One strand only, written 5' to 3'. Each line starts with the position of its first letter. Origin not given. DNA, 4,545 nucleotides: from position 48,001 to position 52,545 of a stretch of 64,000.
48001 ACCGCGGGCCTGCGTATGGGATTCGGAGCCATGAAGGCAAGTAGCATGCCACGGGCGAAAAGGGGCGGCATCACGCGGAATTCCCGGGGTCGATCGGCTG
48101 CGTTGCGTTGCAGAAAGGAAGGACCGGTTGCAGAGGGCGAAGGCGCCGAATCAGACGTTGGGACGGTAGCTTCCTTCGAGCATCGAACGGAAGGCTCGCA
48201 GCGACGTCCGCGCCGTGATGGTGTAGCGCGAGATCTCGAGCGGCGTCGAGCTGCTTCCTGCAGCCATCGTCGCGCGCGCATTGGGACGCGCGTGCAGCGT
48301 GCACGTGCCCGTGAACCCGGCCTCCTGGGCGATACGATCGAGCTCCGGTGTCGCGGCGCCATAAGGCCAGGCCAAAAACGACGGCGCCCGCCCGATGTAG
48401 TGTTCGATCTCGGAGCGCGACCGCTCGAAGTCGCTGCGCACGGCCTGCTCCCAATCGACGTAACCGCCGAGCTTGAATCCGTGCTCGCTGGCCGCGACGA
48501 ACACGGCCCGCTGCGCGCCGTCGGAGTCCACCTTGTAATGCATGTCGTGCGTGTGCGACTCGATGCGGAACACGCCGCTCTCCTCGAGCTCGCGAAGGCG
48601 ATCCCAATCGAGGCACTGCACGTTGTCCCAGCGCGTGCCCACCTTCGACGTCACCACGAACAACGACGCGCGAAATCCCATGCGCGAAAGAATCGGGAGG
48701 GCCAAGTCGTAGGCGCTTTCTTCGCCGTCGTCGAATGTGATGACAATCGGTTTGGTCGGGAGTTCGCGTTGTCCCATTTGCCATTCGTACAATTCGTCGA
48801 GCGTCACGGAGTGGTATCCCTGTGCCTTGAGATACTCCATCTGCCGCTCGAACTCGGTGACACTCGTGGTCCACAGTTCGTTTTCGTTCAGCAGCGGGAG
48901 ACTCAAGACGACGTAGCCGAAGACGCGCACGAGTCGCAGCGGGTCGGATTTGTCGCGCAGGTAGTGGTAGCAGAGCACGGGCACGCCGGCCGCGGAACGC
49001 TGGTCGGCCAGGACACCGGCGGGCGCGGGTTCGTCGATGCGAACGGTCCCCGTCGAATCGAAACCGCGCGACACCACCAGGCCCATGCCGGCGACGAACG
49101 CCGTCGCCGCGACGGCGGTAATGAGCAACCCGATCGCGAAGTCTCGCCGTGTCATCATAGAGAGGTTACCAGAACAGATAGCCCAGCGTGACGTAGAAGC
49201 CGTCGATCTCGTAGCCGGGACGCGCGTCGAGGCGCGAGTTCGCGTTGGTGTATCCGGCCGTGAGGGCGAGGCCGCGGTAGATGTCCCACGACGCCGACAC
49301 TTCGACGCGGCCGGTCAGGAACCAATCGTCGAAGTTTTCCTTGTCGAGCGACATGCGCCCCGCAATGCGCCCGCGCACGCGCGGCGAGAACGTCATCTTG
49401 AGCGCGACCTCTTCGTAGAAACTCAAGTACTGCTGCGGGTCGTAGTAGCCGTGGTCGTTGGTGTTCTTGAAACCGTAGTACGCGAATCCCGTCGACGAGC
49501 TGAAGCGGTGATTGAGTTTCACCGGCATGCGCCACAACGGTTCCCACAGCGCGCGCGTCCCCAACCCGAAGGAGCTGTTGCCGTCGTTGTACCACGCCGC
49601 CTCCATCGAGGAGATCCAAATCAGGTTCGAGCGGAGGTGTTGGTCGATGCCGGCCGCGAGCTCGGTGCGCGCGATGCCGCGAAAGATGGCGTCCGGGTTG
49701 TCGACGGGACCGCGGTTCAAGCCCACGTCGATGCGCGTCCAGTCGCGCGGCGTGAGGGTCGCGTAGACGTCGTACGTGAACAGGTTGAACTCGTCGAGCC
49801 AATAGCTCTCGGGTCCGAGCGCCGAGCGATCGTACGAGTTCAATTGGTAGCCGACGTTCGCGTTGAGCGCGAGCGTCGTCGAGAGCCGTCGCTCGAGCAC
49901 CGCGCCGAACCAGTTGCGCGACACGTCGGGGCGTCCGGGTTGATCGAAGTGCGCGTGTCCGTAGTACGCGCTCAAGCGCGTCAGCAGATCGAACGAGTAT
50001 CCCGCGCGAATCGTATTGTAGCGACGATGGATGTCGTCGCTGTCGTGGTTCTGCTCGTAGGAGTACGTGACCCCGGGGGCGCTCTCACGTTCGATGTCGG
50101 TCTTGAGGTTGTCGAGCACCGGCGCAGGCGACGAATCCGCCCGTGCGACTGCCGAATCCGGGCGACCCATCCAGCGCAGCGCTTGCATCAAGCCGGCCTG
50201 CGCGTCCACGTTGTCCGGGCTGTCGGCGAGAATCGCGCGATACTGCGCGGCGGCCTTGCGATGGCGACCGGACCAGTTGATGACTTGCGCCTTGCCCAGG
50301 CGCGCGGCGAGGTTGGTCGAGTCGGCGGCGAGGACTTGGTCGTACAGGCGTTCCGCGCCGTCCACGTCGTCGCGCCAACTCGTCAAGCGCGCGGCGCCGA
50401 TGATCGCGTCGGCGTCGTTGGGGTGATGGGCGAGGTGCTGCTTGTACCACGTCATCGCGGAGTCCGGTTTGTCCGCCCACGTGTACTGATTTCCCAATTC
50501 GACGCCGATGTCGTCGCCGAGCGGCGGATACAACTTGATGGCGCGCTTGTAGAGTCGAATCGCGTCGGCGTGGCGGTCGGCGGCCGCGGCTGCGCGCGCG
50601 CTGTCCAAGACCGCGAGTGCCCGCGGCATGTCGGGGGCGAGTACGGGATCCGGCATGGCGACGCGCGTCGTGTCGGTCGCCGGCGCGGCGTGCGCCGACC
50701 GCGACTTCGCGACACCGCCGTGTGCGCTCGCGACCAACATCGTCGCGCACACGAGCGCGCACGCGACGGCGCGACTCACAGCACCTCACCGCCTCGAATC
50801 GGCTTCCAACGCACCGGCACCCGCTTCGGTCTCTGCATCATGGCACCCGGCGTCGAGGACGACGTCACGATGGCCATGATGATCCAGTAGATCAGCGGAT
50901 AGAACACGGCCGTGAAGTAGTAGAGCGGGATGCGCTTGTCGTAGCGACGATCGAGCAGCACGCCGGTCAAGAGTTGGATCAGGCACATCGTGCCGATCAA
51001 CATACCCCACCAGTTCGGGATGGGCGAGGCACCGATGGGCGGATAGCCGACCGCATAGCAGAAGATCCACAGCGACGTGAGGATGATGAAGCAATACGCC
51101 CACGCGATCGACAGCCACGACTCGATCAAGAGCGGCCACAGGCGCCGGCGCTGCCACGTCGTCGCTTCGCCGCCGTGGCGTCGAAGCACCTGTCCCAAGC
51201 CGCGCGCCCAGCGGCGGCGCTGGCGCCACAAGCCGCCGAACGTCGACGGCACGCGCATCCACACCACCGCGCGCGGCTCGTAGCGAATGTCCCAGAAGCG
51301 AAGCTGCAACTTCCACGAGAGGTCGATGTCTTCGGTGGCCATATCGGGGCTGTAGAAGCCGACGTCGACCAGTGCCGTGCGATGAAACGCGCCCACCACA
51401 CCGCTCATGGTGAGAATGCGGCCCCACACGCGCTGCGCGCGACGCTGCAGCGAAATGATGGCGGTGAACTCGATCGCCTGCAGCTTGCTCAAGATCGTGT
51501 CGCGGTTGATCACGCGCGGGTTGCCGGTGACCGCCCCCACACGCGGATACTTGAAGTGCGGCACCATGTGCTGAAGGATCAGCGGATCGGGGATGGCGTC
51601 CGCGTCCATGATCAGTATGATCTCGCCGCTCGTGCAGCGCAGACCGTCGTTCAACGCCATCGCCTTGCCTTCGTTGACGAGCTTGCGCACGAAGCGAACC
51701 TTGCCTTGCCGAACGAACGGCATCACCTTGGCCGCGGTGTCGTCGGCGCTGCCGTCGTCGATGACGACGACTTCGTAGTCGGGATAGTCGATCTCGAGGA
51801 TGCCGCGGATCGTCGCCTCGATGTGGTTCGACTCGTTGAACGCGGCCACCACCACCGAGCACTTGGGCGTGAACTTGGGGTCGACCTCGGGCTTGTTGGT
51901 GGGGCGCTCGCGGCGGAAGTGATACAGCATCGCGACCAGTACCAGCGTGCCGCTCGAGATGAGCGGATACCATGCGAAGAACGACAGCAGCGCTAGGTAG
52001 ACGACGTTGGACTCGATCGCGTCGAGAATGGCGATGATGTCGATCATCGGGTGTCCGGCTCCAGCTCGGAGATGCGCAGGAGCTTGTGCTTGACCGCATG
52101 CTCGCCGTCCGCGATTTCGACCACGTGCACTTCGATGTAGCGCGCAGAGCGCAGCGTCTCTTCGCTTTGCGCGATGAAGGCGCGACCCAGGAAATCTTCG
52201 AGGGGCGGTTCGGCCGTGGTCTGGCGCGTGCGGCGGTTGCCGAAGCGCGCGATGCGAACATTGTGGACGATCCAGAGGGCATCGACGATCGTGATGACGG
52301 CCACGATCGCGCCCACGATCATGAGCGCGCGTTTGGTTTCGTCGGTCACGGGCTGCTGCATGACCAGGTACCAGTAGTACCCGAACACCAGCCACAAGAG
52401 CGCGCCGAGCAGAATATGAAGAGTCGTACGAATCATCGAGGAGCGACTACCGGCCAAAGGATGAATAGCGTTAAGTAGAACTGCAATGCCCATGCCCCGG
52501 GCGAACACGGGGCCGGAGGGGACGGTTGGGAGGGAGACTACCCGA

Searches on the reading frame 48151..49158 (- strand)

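Call 61: search_protein_families(library=pfam, proteins=[window:48151-49158:-], max_evalue=0.0001)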
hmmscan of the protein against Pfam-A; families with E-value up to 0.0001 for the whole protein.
window:48151-49158:- (335 aa): 1 family
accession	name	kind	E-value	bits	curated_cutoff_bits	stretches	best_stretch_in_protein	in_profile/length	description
PF01522.26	Polysacc_deac_1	-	1.3e-20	74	23.1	1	132-283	3-122/124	Polysaccharide deacetylase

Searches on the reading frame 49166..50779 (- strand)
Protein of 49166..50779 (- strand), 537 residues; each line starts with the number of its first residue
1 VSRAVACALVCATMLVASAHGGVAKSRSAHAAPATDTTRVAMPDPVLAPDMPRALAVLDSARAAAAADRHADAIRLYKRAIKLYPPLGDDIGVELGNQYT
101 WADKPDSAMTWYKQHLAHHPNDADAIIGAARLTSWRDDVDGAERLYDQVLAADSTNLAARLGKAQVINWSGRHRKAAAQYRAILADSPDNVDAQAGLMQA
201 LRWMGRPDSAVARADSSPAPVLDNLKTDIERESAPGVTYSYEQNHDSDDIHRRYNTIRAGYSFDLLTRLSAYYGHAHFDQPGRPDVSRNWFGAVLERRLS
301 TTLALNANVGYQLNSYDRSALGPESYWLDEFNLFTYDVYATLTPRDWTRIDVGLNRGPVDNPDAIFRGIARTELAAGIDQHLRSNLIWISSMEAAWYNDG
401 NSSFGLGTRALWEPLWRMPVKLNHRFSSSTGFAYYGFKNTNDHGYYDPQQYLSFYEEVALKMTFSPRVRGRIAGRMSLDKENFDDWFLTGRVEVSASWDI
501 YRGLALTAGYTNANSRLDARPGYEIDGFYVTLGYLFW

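Call 61: search_protein_families(library=pfam, proteins=[window:49166-50779:-], max_evalue=0.0001)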
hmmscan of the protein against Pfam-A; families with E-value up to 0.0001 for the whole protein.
window:49166-50779:- (537 aa): 6 families
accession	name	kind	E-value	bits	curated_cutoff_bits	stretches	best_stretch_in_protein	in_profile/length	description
PF14559.12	TPR_19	-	6e-15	55.8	25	1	170-218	4-52/68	Tetratricopeptide repeat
PF13428.12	TPR_14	-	1.5e-11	44.2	23.5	0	94-132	6-44/44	Tetratricopeptide repeat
PF07719.23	TPR_2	-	2.2e-06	27.8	27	0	61-85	8-32/34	Tetratricopeptide repeat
PF24575.1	TPR_Slam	-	3.3e-06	27.9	35.2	0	112-201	4-91/104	Surface lipoprotein assembly modifier, N-terminal TPR repeats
PF00515.34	TPR_1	-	5.9e-06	26.3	27.8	0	67-85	14-32/34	Tetratricopeptide repeat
PF13432.12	TPR_16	-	3.1e-05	24.8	32.7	0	138-190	12-64/65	Tetratricopeptide repeat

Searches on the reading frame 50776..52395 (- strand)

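Call 61: search_protein_families(library=pfam, proteins=[window:50776-52395:-], max_evalue=0.0001)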
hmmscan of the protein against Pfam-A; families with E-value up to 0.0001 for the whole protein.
window:50776-52395:- (539 aa): 5 families
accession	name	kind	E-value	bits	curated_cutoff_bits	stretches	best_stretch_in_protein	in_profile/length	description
PF13641.12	Glyco_tranf_2_3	-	5.1e-34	118.7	27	1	177-399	1-230/230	Glycosyltransferase like family 2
PF00535.33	Glycos_transf_2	-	1.5e-28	100.3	23.3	1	180-342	1-164/168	Glycosyl transferase family 2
PF13632.12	Glyco_trans_2_3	-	9.2e-25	88.1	27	1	259-451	1-189/198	Glycosyl transferase family group 2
PF13506.12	Glyco_transf_21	-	8e-13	48.7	21.7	1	240-398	15-174/174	Glycosyl transferase family 21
PF10111.15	Glyco_tranf_2_2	-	3e-05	24.1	27.3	0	182-268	3-93/276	Glycosyltransferase like family 2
